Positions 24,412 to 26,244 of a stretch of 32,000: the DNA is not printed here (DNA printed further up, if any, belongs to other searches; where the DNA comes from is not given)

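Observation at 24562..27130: PhoD-like metallophosphoesterase plus short stand-alone SIR2, apparently co-transcribed downstream of Thoeris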

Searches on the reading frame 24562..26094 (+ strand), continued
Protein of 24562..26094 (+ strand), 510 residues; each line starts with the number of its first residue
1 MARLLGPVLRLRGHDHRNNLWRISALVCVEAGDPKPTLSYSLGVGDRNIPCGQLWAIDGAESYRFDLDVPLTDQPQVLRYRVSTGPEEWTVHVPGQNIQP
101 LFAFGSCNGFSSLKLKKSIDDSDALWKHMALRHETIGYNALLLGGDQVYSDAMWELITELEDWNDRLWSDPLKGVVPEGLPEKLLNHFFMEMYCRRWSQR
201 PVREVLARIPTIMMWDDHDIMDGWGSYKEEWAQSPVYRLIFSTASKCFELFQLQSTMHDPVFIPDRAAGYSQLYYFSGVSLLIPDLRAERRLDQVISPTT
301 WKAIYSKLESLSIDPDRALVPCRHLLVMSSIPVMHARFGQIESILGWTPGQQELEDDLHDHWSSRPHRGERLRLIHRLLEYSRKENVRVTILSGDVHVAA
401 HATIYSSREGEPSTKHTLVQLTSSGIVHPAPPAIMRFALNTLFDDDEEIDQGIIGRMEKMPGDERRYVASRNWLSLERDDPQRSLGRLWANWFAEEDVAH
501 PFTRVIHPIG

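Call 91: search_dna_similar(query=L168:2-781:+, collection=plasmids, mode=protein, max_rows=10, max_evalue=0.001)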
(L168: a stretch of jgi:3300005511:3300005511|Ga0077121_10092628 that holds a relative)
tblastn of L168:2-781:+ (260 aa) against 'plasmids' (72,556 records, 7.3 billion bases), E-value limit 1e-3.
Records with a match: 1; places in all: 1; records where one place covers at least 80% of the query: 0.
Best place of each record, by identity: <60% 1.
By first word of the organism name: Paraburkholderia 1.
By predicted mobility (MOB-suite, as given by PLSDB): non-mobilizable 1.
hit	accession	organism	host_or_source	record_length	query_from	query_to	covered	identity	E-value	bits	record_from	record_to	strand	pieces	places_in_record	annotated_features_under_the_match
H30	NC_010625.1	Paraburkholderia phymatum STM815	-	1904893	68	204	53%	28.1%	5e-4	49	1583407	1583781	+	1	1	record has no annotation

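Call 99: fold_search(model_id=the predicted structure, library=viral)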
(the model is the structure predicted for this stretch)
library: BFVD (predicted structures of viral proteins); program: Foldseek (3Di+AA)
matches with E <= 10: 1048; with E <= 0.001: 19
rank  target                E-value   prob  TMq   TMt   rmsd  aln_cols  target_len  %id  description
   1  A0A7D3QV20            1.8e-21  1.00  0.64  0.74   4.9       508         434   16  Alkaline phosphatase D-related protein [Fadolivirus FV1/VV64]
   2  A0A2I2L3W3            4.6e-19  1.00  0.59  0.67   6.4       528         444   15  Phosphodiesterase/alkaline phosphatase D [Orpheovirus IHUMI-LCC2]
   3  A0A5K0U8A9            2.9e-18  1.00  0.60  0.66   5.0       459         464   14  Alkaline phosphatase family protein [Yasminevirus sp. GU-2018]
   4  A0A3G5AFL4            3.5e-15  1.00  0.52  0.59   7.3       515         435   14  PhoD-like phosphatase metallophosphatase domain-containing protein [Solivirus sp.]
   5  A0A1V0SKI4            5.2e-15  1.00  0.51  0.47   9.5       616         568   10  PhoD-like phosphatase [Klosneuvirus KNV1]
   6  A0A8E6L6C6            5.1e-14  1.00  0.50  0.41   6.8       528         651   13  (no name in the UniProt tables at hand)
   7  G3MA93                6.8e-14  1.00  0.48  0.30   7.6       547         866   10  Gp352 [Bacillus phage G]
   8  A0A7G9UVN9            2.8e-12  1.00  0.49  0.40   7.5       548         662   14  (no name in the UniProt tables at hand)
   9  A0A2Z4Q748            8.9e-12  1.00  0.48  0.39   8.6       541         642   11  (no name in the UniProt tables at hand)
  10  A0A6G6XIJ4            2.0e-10  1.00  0.46  0.28   8.8       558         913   11  (no name in the UniProt tables at hand)
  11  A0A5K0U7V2            2.0e-10  1.00  0.22  0.22  20.7       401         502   16  PhoD-like phosphatase (Fragment) [Yasminevirus sp. GU-2018]
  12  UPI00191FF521         1.5e-09  1.00  0.46  0.24   9.7       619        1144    8  (no name look-up for this kind of identifier)
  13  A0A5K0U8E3            1.8e-09  1.00  0.40  0.43   7.7       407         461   11  Calcineurin-like phosphoesterase domain-containing protein [Yasminevirus sp. GU-2018]
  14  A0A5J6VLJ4            1.9e-05  1.00  0.39  0.46  10.6       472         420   11  Calcineurin-like phosphoesterase domain-containing protein [Megaviridae environmental sample]
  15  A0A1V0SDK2            4.3e-05  1.00  0.28  0.41  11.9       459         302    8  Calcineurin-like phosphoesterase [Indivirus ILV1]
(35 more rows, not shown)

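Call 105: search_protein_families(library=pfam, proteins=[L016:8999-9853:+, L016:11594-12871:-, L028:8098-9894:+, L028:11512-12018:-, L025:8593-9837:+, L013:9315-9890:-, L013:11641-13164:-, L015:9427-9957:+, L015:11685-12200:+, L019:8898-9809:-], max_evalue=0.001)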
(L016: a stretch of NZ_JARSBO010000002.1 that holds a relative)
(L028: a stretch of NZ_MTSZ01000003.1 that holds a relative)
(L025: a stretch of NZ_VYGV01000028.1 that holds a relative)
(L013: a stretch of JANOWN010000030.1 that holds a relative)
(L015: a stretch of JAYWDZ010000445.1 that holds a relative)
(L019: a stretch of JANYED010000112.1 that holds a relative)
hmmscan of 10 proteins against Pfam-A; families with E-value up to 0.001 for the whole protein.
L016:8999-9853:+ (284 aa): 1 family
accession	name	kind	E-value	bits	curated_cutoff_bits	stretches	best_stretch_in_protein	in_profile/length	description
PF00497.25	SBP_bac_3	-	1.7e-17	63.8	26.4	1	53-274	1-129/132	Bacterial extracellular solute-binding proteins, family 3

L016:11594-12871:- (425 aa): 3 families
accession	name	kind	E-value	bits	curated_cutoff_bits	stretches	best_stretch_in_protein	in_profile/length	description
PF01546.33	Peptidase_M20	-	9.7e-25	88.1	24.6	1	86-412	2-204/206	Peptidase family M20/M25/M40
PF04389.22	Peptidase_M28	-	1.5e-06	28.5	21.3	1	69-136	1-68/193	Peptidase family M28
PF07687.19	M20_dimer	-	1.9e-06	28.2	21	1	219-319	4-104/107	Peptidase dimerisation domain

L028:8098-9894:+ (598 aa): 2 families
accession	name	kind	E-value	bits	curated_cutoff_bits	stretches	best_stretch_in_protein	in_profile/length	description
PF00015.26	MCPsignal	-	1.4e-23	84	34.6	1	410-555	16-168/172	Methyl-accepting chemotaxis protein (MCP) signalling domain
PF00672.30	HAMP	-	8.1e-07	29.7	25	1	249-293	5-49/53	HAMP domain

L028:11512-12018:- (168 aa): 1 family
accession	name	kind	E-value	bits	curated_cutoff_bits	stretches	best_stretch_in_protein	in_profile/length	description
PF02142.27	MGS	-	3.5e-12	46.7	24.1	1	41-132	2-92/94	MGS-like domain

L025:8593-9837:+ (414 aa): 0 families

L013:9315-9890:- (191 aa): 1 family
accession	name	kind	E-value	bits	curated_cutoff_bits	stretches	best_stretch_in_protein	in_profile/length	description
PF22769.1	DCD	-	2.3e-36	125.6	27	1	3-162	1-152/153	dCTP deaminase-like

L013:11641-13164:- (507 aa): 2 families
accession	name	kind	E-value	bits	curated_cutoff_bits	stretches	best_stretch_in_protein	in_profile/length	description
PF02781.21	G6PD_C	-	9.1e-99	330.7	27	1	198-497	2-296/296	Glucose-6-phosphate dehydrogenase, C-terminal domain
PF00479.28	G6PD_N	-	5e-52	177.6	22.1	1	16-195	1-183/183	Glucose-6-phosphate dehydrogenase, NAD binding domain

L015:9427-9957:+ (176 aa): 1 family
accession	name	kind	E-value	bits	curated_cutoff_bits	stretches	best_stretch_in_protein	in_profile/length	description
PF02635.20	DsrE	-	7.9e-09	36.2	22.7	1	42-173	14-114/116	DsrE/DsrF-like family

L015:11685-12200:+ (171 aa): 1 family
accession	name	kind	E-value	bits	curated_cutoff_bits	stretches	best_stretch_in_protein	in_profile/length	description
PF07813.17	LTXXQ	-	2.1e-16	60.9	24.3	1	54-154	3-99/100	LTXXQ motif family protein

L019:8898-9809:- (303 aa): 3 families
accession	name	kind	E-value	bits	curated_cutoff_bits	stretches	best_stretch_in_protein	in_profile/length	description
PF01738.24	DLH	-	4e-54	183.9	21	1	72-300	2-216/217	Dienelactone hydrolase family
PF00561.26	Abhydrolase_1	-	0.00035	20.8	25.8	0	149-195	52-98/245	alpha/beta hydrolase fold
PF02129.25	Peptidase_S15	-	0.00078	19.6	23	0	73-195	7-124/262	X-Pro dipeptidyl-peptidase (S15 family)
